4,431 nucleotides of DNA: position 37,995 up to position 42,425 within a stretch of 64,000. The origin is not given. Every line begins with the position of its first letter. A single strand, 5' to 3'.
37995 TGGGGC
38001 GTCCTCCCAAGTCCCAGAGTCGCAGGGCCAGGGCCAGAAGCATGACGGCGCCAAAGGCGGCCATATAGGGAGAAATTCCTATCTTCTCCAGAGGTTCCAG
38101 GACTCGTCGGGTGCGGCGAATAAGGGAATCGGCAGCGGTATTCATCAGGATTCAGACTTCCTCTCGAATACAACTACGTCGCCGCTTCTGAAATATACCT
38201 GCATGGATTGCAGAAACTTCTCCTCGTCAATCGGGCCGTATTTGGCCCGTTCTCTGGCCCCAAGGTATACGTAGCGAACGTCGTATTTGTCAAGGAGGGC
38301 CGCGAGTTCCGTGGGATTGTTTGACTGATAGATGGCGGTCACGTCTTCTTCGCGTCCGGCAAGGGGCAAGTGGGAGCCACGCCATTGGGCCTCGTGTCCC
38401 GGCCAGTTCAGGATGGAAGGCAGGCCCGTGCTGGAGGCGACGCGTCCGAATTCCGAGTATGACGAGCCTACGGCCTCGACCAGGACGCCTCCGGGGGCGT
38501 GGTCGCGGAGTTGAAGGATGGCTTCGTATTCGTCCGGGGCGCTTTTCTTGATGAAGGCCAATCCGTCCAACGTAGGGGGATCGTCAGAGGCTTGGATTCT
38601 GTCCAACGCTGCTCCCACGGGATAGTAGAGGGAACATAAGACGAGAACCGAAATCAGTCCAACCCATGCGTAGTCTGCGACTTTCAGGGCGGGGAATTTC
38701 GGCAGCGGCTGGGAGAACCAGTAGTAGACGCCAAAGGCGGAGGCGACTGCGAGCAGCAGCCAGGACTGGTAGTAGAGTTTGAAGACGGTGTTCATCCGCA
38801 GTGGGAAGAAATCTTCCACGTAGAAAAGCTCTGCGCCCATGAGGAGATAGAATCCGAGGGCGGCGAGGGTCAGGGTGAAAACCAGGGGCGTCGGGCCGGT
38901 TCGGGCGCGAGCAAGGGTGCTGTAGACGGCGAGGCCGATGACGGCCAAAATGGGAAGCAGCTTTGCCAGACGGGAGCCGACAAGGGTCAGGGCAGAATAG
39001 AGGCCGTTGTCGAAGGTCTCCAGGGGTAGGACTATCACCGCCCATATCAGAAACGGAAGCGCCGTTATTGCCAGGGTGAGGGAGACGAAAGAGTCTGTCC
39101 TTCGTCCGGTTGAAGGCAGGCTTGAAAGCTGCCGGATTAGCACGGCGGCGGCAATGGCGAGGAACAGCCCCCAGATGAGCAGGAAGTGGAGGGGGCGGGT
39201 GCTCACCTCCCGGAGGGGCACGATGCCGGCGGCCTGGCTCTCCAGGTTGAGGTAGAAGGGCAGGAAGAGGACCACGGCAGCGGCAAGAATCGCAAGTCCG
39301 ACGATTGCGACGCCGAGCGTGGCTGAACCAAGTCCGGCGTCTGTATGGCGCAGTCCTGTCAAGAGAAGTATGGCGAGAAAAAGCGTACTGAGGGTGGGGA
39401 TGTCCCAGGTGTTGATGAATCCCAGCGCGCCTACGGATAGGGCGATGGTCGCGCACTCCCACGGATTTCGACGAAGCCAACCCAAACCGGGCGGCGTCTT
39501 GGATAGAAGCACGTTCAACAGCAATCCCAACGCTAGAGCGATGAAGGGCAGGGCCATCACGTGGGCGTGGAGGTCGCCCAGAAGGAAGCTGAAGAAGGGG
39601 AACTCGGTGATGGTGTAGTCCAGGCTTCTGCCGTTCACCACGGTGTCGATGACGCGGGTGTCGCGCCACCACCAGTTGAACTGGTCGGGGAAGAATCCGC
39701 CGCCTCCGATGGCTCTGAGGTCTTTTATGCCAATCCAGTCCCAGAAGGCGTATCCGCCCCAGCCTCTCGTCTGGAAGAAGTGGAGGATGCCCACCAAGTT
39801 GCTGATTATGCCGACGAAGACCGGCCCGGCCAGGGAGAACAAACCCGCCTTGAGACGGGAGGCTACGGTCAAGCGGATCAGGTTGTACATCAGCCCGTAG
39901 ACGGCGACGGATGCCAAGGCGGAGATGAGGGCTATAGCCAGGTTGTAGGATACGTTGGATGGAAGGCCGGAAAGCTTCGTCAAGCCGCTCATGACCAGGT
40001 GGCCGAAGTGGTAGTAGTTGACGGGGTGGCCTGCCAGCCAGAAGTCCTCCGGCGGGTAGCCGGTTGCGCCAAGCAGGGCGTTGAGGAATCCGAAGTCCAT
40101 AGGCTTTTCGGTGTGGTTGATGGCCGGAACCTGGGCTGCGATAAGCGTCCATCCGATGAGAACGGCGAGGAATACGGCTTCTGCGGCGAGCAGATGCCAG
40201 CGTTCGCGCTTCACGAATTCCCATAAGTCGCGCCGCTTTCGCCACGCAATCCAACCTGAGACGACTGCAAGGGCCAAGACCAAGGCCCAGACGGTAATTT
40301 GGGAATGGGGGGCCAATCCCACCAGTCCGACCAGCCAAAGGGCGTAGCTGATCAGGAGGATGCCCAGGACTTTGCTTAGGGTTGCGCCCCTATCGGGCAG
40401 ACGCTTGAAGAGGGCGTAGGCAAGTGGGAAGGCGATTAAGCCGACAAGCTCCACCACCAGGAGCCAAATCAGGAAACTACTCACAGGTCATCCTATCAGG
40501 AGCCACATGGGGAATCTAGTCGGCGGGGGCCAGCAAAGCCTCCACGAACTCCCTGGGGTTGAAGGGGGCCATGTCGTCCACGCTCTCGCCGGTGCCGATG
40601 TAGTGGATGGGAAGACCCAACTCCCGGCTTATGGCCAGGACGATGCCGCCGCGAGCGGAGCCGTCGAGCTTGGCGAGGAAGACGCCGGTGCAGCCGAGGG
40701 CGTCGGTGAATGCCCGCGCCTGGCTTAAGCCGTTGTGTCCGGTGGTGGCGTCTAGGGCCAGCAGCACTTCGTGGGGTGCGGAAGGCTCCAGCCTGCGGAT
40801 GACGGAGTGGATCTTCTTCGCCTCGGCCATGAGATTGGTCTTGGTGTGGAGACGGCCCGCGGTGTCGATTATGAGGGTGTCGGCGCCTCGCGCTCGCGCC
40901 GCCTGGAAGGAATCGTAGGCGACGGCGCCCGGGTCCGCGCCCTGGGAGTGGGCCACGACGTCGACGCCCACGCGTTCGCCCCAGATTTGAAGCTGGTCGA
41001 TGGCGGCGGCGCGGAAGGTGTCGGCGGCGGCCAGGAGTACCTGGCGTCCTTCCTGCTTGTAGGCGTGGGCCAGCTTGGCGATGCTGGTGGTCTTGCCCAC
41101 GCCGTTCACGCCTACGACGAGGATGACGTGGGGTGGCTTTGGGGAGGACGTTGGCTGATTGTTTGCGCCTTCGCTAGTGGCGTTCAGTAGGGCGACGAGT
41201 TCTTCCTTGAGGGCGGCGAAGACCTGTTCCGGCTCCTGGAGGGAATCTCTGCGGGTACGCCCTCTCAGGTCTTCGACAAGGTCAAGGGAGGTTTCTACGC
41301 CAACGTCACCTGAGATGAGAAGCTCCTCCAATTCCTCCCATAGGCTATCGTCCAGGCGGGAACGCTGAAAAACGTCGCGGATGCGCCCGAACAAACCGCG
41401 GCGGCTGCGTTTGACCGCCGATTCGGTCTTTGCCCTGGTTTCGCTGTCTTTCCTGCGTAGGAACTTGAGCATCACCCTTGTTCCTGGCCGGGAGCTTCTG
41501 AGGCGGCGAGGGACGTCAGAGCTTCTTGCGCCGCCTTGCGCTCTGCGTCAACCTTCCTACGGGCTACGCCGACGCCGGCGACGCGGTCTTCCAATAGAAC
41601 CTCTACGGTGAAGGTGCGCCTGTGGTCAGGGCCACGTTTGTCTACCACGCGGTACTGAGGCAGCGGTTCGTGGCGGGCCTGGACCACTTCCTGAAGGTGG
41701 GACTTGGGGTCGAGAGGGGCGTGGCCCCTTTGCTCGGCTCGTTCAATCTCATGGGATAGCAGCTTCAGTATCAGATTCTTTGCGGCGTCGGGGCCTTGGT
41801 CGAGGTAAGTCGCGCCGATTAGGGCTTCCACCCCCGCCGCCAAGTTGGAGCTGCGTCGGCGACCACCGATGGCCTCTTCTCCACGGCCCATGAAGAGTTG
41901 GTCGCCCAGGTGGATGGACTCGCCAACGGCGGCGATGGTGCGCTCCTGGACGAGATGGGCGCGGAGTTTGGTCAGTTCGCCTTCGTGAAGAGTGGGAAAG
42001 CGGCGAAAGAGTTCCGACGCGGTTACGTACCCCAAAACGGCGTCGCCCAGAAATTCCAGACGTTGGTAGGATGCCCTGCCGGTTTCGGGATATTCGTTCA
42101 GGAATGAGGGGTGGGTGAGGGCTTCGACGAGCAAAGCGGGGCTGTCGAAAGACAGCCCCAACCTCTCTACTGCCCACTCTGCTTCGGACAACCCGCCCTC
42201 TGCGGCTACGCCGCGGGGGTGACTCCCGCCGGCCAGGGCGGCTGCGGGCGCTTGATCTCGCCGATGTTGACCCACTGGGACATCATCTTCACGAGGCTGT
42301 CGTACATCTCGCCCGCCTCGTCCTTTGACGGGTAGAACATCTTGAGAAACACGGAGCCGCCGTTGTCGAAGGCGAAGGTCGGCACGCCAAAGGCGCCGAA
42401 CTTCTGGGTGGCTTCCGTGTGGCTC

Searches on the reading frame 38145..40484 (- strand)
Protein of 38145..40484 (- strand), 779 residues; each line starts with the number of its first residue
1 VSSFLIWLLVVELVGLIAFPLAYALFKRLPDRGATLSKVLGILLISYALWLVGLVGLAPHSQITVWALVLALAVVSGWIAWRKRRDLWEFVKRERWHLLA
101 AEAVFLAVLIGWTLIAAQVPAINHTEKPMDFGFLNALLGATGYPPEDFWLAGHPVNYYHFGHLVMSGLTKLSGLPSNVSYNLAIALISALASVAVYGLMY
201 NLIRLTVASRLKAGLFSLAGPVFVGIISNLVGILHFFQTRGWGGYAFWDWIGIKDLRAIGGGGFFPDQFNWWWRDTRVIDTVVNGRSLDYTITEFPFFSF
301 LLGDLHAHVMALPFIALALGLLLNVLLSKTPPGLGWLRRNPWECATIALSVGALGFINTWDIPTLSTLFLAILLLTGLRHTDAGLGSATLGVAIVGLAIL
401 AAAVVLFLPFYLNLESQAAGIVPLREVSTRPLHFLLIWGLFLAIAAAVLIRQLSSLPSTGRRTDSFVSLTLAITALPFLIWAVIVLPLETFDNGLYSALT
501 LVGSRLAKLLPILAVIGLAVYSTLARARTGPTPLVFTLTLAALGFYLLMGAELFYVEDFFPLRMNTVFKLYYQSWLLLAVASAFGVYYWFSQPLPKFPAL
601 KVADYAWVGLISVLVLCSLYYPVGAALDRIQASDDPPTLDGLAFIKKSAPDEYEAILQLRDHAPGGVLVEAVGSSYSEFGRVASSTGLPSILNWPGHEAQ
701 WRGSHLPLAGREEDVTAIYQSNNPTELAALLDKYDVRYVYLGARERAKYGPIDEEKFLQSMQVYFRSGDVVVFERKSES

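Call 65: search_protein_families(library=pfam, proteins=[window:38145-40484:-], max_evalue=0.00001)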
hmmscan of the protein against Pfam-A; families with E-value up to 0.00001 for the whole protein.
window:38145-40484:- (779 aa): 1 family
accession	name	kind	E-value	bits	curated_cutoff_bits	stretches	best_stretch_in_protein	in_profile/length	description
PF10060.15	DUF2298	-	1.9e-111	373.9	27.8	1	44-578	1-488/488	Uncharacterized membrane protein (DUF2298)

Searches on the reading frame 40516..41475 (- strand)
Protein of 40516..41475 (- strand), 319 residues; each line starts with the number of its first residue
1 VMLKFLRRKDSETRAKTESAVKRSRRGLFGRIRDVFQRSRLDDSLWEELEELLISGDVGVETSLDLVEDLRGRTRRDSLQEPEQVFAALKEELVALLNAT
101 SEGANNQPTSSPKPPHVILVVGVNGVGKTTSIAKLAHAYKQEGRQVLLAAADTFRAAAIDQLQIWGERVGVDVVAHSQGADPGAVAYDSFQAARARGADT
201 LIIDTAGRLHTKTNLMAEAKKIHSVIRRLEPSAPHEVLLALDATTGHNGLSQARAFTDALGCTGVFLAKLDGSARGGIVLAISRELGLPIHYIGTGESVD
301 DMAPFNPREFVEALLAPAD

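Call 65: search_protein_families(library=pfam, proteins=[window:40516-41475:-], max_evalue=0.00001)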
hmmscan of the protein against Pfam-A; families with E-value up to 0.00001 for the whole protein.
window:40516-41475:- (319 aa): 4 families
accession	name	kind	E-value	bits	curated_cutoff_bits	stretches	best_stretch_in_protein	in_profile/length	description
PF00448.28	SRP54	-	9.2e-75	251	22.7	1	115-315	1-195/196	SRP54-type protein, GTPase domain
PF02881.24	SRP54_N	-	8.8e-14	51.9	22.4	1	28-93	1-75/75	SRP54-type protein, helical bundle domain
PF13604.12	AAA_30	-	2.8e-08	34.2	27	1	116-213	19-104/191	AAA domain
PF13191.12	AAA_16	-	5.2e-06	27.5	32.6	1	108-216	18-114/167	AAA ATPase domain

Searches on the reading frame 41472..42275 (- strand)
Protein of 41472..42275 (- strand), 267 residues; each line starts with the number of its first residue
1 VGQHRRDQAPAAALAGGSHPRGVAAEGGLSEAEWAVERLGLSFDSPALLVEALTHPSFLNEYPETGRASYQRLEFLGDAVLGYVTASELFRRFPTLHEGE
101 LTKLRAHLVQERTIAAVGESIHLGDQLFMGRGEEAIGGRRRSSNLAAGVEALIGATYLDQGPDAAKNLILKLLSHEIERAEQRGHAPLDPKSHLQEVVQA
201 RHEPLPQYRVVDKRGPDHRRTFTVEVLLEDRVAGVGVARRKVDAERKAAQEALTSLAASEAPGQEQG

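Call 65: search_protein_families(library=pfam, proteins=[window:41472-42275:-], max_evalue=0.00001)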
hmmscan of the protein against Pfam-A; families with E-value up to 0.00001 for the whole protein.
window:41472-42275:- (267 aa): 3 families
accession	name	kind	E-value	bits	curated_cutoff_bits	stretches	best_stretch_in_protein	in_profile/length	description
PF14622.11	Ribonucleas_3_3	-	5.8e-32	111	35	1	47-173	3-124/128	Ribonuclease-III-like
PF00636.31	Ribonuclease_3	-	3.4e-21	76.4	27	1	71-161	1-102/102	Ribonuclease III domain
PF00035.32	dsrm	-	5.6e-15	56.1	23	1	190-256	1-66/66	Double-stranded RNA binding motif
